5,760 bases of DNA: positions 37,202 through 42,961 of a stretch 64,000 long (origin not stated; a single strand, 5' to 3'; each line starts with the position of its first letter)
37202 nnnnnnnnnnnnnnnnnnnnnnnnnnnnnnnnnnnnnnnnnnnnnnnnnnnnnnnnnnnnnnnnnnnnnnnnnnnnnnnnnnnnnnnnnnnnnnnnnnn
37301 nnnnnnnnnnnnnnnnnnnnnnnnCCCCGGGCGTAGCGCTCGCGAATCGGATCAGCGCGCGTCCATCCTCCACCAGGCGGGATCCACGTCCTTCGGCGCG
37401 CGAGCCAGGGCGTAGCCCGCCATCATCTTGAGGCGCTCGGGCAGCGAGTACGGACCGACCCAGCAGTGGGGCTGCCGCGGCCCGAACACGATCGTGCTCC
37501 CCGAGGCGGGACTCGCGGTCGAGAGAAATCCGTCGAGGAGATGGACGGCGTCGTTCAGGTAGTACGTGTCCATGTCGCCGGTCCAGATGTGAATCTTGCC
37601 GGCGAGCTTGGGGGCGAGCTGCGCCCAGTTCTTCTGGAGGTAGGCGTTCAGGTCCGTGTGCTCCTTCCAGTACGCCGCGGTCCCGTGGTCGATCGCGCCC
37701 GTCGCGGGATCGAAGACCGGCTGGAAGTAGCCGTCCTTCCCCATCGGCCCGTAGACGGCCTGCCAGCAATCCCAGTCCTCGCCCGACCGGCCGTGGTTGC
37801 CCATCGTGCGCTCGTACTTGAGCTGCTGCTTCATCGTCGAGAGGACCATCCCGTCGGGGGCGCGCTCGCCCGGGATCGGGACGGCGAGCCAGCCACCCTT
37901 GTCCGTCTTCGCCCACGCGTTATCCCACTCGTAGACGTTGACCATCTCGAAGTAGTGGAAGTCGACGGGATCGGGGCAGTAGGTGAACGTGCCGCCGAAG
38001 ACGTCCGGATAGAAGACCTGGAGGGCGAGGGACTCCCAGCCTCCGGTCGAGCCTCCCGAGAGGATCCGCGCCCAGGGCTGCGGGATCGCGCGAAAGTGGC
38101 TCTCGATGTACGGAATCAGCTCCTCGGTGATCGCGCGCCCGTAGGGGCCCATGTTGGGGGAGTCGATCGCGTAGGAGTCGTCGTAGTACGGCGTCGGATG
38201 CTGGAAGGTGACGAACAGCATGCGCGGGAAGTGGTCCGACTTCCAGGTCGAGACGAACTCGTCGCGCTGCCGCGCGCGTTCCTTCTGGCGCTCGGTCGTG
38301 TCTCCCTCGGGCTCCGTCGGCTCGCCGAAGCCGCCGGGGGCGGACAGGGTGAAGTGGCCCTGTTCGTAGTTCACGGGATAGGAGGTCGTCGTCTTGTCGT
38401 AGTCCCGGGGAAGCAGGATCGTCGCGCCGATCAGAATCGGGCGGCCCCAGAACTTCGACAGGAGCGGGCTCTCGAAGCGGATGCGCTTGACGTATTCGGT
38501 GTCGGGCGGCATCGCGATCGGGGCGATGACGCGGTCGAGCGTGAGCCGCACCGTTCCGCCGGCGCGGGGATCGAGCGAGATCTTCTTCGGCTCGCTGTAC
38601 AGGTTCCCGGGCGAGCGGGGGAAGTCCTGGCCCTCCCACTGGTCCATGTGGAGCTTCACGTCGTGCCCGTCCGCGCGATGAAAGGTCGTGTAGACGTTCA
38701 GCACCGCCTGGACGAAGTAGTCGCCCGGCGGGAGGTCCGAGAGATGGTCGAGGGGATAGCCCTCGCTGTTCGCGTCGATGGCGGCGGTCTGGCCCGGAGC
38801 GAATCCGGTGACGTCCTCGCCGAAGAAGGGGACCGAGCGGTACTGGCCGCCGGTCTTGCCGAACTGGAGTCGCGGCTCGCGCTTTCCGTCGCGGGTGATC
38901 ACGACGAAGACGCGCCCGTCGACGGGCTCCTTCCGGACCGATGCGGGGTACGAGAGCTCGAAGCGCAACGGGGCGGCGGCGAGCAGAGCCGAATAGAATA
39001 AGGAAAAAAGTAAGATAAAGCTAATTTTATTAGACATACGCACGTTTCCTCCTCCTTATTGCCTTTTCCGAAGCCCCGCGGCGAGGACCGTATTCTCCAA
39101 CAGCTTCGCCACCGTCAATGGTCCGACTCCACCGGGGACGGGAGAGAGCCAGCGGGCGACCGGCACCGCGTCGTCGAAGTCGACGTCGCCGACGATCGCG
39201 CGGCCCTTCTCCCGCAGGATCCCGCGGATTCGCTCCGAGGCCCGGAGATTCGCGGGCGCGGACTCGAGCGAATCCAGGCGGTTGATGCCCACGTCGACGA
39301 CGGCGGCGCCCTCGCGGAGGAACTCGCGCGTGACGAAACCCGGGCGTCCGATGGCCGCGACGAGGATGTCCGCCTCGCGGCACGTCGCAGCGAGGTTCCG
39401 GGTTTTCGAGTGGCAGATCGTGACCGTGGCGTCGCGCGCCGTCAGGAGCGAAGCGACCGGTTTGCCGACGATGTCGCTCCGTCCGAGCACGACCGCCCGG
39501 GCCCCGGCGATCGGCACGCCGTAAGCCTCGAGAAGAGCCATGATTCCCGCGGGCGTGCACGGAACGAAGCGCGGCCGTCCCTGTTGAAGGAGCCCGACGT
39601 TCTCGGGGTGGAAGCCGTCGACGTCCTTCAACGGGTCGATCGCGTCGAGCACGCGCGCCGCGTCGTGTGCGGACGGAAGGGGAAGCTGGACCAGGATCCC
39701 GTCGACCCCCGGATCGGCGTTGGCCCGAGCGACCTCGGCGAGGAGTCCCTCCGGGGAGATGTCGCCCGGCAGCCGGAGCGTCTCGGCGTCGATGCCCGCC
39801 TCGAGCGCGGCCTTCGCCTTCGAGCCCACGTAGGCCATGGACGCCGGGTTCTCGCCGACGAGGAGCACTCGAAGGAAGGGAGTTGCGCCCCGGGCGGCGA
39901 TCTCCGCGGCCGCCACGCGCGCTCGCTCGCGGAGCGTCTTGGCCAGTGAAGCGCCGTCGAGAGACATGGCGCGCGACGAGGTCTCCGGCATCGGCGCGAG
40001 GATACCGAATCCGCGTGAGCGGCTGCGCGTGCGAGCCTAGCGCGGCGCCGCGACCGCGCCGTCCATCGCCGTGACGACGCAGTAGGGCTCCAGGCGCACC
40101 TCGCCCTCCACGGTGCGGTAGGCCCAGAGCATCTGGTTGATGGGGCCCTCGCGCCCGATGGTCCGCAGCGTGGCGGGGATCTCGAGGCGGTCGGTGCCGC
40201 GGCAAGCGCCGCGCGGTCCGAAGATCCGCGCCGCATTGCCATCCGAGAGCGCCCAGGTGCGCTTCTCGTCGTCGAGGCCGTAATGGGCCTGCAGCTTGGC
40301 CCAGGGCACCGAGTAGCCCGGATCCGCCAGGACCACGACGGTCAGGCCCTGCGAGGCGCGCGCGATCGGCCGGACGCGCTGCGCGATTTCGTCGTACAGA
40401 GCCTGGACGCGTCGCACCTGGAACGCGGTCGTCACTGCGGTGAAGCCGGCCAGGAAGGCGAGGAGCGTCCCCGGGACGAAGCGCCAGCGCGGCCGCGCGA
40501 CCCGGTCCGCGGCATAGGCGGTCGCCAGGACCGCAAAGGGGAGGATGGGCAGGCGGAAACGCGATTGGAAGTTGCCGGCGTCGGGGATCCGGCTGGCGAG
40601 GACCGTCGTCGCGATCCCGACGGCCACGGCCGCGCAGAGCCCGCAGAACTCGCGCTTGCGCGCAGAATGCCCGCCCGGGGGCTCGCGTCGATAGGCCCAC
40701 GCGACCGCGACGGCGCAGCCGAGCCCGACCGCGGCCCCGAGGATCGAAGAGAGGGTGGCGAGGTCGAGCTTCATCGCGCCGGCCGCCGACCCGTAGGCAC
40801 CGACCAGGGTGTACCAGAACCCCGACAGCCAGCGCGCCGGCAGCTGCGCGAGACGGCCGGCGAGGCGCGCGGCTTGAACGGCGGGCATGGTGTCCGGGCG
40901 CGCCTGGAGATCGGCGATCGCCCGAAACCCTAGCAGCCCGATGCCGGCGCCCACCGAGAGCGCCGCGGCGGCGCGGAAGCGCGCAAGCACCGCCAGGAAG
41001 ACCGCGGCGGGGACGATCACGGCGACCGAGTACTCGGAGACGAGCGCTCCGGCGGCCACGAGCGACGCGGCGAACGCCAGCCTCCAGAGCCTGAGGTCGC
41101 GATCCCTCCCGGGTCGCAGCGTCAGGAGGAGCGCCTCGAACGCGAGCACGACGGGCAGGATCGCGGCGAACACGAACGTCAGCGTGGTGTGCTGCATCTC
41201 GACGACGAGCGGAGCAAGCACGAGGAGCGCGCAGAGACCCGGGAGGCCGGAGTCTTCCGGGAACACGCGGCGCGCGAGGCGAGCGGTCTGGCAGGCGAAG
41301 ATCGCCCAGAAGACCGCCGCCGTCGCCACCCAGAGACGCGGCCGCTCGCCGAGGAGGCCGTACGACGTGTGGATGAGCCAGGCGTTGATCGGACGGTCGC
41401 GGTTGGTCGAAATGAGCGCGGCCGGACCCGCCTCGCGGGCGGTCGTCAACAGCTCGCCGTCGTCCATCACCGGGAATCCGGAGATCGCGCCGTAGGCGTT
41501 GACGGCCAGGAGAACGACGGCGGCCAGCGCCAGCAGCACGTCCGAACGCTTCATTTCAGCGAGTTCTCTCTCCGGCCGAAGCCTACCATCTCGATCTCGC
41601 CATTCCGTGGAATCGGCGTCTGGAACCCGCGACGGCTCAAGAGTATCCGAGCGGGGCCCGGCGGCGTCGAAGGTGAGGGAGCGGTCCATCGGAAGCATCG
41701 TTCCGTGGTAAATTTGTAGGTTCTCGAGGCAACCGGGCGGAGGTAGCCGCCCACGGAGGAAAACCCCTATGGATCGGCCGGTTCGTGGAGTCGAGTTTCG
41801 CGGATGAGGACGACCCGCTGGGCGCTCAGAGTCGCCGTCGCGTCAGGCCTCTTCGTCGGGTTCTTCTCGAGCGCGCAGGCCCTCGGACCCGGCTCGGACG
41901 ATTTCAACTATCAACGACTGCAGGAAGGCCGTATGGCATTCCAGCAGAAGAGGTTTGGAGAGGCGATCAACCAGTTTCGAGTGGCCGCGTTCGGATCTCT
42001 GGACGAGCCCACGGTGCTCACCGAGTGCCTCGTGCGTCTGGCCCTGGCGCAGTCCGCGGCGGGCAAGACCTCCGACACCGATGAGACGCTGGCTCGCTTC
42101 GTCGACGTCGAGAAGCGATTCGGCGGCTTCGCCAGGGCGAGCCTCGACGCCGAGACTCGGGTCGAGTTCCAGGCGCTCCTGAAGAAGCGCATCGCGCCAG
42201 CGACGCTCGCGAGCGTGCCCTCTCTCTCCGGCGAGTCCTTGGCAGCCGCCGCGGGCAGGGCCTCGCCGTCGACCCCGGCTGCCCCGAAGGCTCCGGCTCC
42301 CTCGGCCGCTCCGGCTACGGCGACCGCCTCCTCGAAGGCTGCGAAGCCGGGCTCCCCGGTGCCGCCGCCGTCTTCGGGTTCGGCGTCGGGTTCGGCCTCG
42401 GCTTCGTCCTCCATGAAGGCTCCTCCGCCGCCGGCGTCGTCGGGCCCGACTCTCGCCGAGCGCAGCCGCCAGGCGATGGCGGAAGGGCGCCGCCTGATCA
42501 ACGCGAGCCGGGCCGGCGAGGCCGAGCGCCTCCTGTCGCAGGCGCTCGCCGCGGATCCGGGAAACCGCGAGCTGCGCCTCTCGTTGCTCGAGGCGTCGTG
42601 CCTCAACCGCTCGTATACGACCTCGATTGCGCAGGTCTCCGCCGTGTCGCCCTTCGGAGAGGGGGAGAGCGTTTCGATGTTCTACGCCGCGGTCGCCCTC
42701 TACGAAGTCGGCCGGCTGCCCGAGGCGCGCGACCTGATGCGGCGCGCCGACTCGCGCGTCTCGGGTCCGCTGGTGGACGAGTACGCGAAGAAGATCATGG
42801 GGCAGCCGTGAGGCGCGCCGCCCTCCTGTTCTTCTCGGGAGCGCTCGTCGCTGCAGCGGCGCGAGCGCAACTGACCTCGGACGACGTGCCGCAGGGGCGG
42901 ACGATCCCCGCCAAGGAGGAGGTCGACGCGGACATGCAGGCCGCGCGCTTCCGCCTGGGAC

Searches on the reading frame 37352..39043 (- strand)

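Call 10: search_protein_families(library=pfam, proteins=[window:37352-39043:-], max_evalue=0.001)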
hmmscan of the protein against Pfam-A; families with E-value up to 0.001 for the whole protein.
window:37352-39043:- (563 aa): 1 family
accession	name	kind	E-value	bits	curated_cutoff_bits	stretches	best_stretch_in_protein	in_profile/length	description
PF00756.26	Esterase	-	1.1e-07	32.3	22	1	289-356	82-147/251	Putative esterase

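Call 80: search_protein_families(library=ncbifam, proteins=[window:37352-39043:-], max_evalue=0.00001)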
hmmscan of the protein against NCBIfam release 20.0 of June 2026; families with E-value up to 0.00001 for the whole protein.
window:37352-39043:- (563 aa): 0 families

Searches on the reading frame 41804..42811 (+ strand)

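Call 10: search_protein_families(library=pfam, proteins=[window:41804-42811:+], max_evalue=0.001)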
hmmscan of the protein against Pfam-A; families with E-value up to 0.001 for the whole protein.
window:41804-42811:+ (335 aa): 4 families
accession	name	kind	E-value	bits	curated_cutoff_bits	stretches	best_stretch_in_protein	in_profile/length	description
PF14559.12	TPR_19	-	1.7e-06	28.7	25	0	234-264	4-34/68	Tetratricopeptide repeat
PF13432.12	TPR_16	-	4.5e-06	27.4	32.7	0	226-276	2-52/65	Tetratricopeptide repeat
PF07719.23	TPR_2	-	1.3e-05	25.3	27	0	292-315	4-27/34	Tetratricopeptide repeat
PF13428.12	TPR_14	-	0.00037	21.3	23.5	0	228-262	8-42/44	Tetratricopeptide repeat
